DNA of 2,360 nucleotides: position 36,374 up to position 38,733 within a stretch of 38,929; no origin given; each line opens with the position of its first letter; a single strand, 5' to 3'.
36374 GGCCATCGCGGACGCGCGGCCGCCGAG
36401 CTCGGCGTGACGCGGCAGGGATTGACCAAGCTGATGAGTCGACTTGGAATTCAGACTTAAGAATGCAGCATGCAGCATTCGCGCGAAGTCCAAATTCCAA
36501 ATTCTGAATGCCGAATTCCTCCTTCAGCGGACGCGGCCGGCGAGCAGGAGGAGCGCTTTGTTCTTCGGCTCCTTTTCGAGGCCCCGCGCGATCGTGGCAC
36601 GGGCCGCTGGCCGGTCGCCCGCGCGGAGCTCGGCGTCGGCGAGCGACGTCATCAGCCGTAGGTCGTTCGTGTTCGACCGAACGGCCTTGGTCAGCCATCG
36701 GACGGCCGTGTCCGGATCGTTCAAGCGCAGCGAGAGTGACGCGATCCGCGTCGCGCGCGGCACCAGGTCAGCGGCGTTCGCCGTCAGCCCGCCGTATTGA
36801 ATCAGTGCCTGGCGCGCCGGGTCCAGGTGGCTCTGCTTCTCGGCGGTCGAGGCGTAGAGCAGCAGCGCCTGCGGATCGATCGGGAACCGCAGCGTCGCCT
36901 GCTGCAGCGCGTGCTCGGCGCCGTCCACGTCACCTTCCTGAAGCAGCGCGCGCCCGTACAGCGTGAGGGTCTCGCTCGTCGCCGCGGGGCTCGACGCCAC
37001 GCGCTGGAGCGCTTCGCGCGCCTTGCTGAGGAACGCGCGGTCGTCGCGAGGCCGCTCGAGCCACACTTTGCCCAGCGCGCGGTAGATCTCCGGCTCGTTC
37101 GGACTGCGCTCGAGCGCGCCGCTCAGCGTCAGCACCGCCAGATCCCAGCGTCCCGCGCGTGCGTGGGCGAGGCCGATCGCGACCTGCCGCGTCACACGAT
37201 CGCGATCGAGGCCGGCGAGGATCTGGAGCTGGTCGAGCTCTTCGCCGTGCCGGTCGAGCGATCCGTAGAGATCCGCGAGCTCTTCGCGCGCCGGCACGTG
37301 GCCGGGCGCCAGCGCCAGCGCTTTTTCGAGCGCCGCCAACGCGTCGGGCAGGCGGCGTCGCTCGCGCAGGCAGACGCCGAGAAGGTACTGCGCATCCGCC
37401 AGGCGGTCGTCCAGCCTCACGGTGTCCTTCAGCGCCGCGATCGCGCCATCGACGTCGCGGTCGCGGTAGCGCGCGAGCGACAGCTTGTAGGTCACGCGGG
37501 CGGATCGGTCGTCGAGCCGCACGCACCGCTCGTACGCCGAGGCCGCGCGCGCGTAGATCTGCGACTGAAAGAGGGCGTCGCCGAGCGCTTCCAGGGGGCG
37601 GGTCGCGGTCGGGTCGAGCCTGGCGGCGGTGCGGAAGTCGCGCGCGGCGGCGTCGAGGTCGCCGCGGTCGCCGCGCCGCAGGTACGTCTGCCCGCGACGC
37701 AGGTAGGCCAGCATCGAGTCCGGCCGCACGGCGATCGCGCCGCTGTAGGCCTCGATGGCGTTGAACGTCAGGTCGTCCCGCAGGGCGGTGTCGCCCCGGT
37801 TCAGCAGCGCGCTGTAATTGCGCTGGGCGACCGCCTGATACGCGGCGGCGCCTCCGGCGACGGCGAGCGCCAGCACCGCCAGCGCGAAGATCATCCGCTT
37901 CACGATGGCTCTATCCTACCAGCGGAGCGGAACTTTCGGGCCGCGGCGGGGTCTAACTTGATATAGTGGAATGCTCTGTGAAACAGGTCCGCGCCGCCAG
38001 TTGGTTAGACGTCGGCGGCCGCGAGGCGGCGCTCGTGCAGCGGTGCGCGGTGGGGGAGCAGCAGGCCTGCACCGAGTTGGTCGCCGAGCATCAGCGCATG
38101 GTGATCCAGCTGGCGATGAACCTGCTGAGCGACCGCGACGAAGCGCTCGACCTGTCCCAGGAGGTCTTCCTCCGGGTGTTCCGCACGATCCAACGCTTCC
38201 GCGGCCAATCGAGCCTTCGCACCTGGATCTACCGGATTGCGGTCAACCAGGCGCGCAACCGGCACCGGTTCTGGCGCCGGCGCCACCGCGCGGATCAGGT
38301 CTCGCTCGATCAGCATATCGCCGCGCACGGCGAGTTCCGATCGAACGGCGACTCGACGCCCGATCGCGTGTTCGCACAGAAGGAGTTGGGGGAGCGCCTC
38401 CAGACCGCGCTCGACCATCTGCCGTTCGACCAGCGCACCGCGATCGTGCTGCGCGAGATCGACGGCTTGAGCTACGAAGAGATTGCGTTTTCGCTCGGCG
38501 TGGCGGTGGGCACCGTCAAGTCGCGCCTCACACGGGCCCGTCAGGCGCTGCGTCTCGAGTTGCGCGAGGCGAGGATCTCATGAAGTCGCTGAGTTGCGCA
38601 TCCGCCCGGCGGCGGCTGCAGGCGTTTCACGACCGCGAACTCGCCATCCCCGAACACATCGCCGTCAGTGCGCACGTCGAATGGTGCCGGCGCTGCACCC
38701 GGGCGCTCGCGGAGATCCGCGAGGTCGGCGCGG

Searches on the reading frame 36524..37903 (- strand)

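Call 53: search_protein_families(library=pfam, proteins=[window:36524-37903:-], max_evalue=0.01)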
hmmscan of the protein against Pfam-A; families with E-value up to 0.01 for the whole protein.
window:36524-37903:- (459 aa): 18 families
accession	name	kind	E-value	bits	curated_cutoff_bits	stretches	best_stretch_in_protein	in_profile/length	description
PF13432.12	TPR_16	-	5.3e-33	113.5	32.7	4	139-201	1-63/65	Tetratricopeptide repeat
PF07719.23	TPR_2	-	2.5e-26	90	27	2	169-202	1-34/34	Tetratricopeptide repeat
PF13428.12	TPR_14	-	3.1e-25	86.5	23.5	4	241-279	5-43/44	Tetratricopeptide repeat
PF13414.12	TPR_11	-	3.6e-23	81.4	26.8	3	49-78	13-42/42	TPR repeat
PF14559.12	TPR_19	-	1.9e-21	76.6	25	3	394-452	4-62/68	Tetratricopeptide repeat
PF00515.34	TPR_1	-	7.4e-17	60.8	27.8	1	169-201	1-33/34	Tetratricopeptide repeat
PF13431.12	TPR_17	-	3.1e-16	58.7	24.4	0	192-220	2-30/34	Tetratricopeptide repeat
PF13181.12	TPR_8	-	1.3e-15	56.6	25.7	0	169-201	1-33/34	Tetratricopeptide repeat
PF23914.1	TPR_CcmH_CycH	-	2.1e-15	57.4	42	1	47-129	67-149/158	Cytochrome c-type biogenesis protein H TPR domain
PF13174.12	TPR_6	-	1.3e-12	47.9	26.3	0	170-201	1-32/33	Tetratricopeptide repeat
PF12895.13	ANAPC3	-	1.2e-09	38.7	27.2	1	117-195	5-82/82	Anaphase-promoting complex, cyclosome, subunit 3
PF13424.12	TPR_12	-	1e-07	32.5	30.1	2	165-199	39-75/77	Tetratricopeptide repeat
PF13371.12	TPR_9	-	2e-06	28.1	35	0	178-239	4-65/73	Tetratricopeptide repeat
PF13429.12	TPR_15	-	8.5e-05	22.5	26.2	1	300-435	134-268/280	Tetratricopeptide repeat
PF20308.4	TPR-S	-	0.0001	23.3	27.6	0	117-196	2-79/102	Tetratricopeptide Repeats-Sensor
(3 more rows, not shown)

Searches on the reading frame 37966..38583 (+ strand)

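Call 53: search_protein_families(library=pfam, proteins=[window:37966-38583:+], max_evalue=0.01)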
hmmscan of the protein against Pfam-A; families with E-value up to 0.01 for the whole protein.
window:37966-38583:+ (205 aa): 5 families
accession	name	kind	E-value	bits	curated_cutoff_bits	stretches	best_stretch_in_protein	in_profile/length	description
PF08281.18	Sigma70_r4_2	-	3.1e-20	72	25.7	1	143-195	2-54/54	Sigma-70, region 4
PF04542.20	Sigma70_r2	-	2e-16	60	24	1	38-102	1-67/71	Sigma-70 region 2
PF04545.22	Sigma70_r4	-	1.9e-12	46.9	24.1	1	148-196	1-49/50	Sigma-70, region 4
PF07638.17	Sigma70_ECF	-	2.7e-07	31.1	21.1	1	25-200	9-184/185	ECF sigma factor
PF25787.1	HTH_SB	-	0.0079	16.4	43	0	152-186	7-41/53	Sleeping Beauty transposase HTH domain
